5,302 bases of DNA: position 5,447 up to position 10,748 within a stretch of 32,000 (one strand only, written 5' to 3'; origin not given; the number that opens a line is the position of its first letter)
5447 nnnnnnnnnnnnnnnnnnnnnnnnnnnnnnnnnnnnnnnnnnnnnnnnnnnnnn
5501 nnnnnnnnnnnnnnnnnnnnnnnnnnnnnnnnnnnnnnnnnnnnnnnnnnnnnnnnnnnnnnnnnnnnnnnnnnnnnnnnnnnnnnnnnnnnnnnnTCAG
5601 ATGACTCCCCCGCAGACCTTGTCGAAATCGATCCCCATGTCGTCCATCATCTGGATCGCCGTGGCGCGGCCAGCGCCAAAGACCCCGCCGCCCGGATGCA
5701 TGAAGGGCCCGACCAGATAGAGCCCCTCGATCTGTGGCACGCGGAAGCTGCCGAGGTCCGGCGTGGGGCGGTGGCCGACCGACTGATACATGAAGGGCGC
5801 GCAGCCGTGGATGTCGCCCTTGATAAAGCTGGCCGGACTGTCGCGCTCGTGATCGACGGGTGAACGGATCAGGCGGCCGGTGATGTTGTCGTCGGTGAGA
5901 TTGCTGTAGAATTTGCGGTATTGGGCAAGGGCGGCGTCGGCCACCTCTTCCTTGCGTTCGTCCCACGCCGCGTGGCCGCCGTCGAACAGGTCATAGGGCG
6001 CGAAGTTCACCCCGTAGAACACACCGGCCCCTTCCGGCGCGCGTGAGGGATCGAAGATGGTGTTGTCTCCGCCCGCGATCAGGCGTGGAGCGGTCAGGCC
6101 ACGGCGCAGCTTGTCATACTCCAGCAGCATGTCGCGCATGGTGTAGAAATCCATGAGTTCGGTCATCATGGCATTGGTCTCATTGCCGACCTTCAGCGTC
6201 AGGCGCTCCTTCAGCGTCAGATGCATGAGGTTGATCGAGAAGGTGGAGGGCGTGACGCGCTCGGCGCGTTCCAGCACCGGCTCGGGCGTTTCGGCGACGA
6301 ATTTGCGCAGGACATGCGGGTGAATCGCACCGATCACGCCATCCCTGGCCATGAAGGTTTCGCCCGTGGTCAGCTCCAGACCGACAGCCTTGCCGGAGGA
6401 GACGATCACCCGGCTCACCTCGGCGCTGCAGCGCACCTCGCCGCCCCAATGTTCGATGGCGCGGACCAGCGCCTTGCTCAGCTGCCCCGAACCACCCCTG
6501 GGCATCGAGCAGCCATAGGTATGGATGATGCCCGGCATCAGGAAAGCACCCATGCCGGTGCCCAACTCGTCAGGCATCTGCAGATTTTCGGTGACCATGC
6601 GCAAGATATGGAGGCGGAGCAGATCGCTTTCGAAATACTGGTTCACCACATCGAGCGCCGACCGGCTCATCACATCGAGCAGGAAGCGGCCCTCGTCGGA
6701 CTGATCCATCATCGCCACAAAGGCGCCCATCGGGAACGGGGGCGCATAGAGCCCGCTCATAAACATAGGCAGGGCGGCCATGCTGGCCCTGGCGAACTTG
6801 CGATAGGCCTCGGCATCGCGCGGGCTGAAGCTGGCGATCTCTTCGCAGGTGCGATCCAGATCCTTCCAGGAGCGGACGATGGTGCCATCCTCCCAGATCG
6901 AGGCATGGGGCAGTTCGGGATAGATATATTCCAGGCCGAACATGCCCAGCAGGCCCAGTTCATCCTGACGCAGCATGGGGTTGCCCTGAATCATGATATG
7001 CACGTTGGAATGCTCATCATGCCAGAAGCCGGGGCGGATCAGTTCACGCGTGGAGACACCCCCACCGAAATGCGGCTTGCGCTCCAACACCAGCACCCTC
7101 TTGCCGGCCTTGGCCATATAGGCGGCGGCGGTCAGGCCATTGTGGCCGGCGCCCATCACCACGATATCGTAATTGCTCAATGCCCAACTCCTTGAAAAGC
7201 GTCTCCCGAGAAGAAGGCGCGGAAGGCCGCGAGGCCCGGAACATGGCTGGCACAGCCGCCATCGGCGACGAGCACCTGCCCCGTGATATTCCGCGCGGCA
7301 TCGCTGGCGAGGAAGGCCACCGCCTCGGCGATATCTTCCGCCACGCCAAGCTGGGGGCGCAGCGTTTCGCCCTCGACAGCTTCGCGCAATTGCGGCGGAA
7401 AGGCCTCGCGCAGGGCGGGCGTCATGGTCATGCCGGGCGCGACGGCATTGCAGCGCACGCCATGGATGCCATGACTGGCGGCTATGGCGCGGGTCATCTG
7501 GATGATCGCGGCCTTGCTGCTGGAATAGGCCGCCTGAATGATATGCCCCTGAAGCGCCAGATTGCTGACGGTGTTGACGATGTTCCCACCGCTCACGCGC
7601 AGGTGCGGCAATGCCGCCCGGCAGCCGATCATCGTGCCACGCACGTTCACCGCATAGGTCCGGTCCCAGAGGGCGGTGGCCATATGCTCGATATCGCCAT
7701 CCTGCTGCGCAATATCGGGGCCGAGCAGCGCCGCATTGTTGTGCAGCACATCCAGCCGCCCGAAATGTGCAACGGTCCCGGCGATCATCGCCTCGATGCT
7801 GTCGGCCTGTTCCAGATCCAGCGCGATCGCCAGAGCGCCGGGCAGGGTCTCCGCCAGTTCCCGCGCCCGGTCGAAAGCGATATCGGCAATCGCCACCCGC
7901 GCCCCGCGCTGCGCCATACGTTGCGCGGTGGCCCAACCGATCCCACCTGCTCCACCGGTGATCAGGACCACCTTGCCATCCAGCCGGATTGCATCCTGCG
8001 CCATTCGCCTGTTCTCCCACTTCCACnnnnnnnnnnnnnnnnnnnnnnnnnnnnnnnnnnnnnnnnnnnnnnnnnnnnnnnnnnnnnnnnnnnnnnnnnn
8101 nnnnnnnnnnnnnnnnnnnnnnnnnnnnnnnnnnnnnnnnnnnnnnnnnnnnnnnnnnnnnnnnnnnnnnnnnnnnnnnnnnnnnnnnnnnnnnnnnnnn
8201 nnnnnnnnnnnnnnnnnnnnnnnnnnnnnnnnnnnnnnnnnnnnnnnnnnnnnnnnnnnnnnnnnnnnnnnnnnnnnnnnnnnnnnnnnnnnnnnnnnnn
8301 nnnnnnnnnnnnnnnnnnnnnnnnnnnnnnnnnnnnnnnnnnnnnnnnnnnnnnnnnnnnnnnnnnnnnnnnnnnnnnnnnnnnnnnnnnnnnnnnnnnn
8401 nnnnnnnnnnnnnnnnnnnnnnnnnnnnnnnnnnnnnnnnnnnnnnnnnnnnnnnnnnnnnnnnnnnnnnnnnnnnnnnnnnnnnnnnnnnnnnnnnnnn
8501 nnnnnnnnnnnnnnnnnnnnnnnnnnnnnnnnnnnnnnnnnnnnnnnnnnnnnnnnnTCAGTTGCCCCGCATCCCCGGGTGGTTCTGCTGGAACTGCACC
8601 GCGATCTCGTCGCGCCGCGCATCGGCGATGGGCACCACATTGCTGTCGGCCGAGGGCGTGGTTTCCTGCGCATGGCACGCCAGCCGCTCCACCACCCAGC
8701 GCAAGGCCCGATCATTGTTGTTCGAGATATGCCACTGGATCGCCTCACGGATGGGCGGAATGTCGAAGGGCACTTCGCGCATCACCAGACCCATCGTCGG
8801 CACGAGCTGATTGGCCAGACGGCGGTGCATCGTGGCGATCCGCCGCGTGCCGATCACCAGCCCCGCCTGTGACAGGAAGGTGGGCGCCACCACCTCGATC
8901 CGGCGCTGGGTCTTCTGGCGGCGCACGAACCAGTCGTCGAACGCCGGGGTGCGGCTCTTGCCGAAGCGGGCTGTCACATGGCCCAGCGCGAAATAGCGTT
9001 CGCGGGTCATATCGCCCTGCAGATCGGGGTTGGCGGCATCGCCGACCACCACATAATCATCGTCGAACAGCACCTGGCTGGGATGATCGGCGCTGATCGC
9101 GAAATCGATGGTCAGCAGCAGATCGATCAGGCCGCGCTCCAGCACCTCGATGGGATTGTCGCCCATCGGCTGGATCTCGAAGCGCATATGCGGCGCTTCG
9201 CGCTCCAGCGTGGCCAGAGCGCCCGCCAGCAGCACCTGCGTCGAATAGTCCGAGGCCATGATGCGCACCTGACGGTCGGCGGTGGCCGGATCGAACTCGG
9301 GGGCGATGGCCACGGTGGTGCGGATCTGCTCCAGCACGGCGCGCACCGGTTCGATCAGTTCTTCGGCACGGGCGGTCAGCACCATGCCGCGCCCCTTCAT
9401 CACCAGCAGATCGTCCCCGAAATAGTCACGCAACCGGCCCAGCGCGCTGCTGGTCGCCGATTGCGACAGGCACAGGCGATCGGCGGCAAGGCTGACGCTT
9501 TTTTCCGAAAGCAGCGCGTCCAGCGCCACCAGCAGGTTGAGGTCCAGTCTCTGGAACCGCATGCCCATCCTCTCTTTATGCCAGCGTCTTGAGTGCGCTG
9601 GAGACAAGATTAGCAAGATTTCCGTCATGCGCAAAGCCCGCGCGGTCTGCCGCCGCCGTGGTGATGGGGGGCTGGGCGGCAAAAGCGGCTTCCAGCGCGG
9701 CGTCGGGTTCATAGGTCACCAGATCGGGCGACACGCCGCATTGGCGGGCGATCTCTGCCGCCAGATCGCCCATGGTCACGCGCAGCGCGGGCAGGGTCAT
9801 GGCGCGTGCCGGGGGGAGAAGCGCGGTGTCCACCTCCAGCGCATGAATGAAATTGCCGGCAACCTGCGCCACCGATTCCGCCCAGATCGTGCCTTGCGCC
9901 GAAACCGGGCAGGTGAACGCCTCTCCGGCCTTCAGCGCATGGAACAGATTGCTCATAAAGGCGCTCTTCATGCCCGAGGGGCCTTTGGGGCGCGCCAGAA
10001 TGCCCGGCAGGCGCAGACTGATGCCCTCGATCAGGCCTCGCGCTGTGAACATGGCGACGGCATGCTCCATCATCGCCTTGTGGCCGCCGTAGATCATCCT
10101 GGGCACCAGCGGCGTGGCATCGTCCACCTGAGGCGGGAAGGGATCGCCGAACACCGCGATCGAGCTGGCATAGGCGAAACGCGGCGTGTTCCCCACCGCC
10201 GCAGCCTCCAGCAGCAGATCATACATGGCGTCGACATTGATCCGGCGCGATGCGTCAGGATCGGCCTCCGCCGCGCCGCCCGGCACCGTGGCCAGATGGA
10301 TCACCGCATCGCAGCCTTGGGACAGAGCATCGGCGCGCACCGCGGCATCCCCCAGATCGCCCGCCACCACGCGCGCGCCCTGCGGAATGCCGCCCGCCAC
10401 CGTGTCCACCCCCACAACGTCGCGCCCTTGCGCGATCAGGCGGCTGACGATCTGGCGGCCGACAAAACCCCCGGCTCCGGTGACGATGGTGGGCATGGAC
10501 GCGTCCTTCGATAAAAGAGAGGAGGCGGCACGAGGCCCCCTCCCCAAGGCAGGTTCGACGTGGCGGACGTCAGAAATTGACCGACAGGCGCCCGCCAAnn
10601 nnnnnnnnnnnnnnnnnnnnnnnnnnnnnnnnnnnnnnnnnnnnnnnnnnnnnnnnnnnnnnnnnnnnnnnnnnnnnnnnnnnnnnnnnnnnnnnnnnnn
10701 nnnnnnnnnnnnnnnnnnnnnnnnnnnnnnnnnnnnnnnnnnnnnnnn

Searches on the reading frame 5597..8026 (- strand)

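Call 14: search_protein_families(library=pfam, proteins=[window:5597-8026:-], max_evalue=0.001)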
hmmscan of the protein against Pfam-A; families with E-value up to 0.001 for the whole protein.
window:5597-8026:- (809 aa): 8 families
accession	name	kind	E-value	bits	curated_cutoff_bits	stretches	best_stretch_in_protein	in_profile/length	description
PF01593.30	Amino_oxidase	-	2.9e-18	66.8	19.8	1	297-779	3-426/443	Flavin containing amine oxidoreductase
PF13450.12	NAD_binding_8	-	3.6e-11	43.6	21.9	1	290-339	1-48/68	NAD(P)-binding Rossmann-like domain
PF01946.23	Thi4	-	3.1e-08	33.6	26.2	1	277-324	9-57/235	Thi4 family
PF01266.30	DAO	-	3.9e-08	33.6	27.9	1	287-339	1-56/353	FAD dependent oxidoreductase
PF12831.13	FAD_oxidored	-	5.9e-07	29.6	27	1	287-326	1-40/416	FAD dependent oxidoreductase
PF00890.30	FAD_binding_2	-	5e-06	26.4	20.4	1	287-322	1-36/414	FAD binding domain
PF03486.20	HI0933_like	-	2.1e-05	24.5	50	1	287-321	2-36/244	HI0933-like protein Rossmann domain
PF07992.20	Pyr_redox_2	-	0.00052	20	26.1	0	286-321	1-37/291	Pyridine nucleotide-disulphide oxidoreductase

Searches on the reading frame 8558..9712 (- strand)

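Call 14: search_protein_families(library=pfam, proteins=[window:8558-9712:-], max_evalue=0.001)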
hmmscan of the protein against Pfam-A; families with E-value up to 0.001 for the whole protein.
window:8558-9712:- (384 aa): 2 families
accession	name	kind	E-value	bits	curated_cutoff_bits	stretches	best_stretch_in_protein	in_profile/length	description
PF03466.25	LysR_substrate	-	8.8e-15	55.1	28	1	146-347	5-207/209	LysR substrate binding domain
PF00126.33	HTH_1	-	1.2e-13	51.2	26.6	1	58-117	1-60/60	Bacterial regulatory helix-turn-helix protein, lysR family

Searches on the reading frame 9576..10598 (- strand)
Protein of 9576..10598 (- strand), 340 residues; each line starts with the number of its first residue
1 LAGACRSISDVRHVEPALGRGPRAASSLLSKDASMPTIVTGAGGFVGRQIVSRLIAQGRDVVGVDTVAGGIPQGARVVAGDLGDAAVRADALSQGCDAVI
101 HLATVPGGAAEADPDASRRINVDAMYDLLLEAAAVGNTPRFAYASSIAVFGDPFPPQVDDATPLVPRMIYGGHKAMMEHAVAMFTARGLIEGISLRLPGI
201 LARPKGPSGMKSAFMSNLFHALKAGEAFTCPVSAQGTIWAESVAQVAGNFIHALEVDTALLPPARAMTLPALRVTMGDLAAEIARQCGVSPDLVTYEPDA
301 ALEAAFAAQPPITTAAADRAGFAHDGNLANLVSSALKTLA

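Call 14: search_protein_families(library=pfam, proteins=[window:9576-10598:-], max_evalue=0.001)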
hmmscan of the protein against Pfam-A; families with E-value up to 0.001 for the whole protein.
window:9576-10598:- (340 aa): 6 families
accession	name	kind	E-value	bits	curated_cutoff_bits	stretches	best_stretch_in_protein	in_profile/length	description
PF01370.27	Epimerase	-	1.4e-26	93.8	20.9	1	38-232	2-201/240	NAD dependent epimerase/dehydratase family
PF16363.11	GDP_Man_Dehyd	-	1.6e-12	48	27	1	38-185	1-168/332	GDP-mannose 4,6 dehydratase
PF04321.23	RmlD_sub_bind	-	1.4e-10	41.1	27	1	37-190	3-145/287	RmlD substrate binding domain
PF01073.25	3Beta_HSD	-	6.2e-10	39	22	1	38-225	1-200/280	3-beta hydroxysteroid dehydrogenase/isomerase family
PF13460.12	NAD_binding_10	-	2.4e-08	34.5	27.2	1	41-176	1-127/184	NAD(P)H-binding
PF07993.18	NAD_binding_4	-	0.00017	21.3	20.1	0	39-61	1-23/258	Male sterility protein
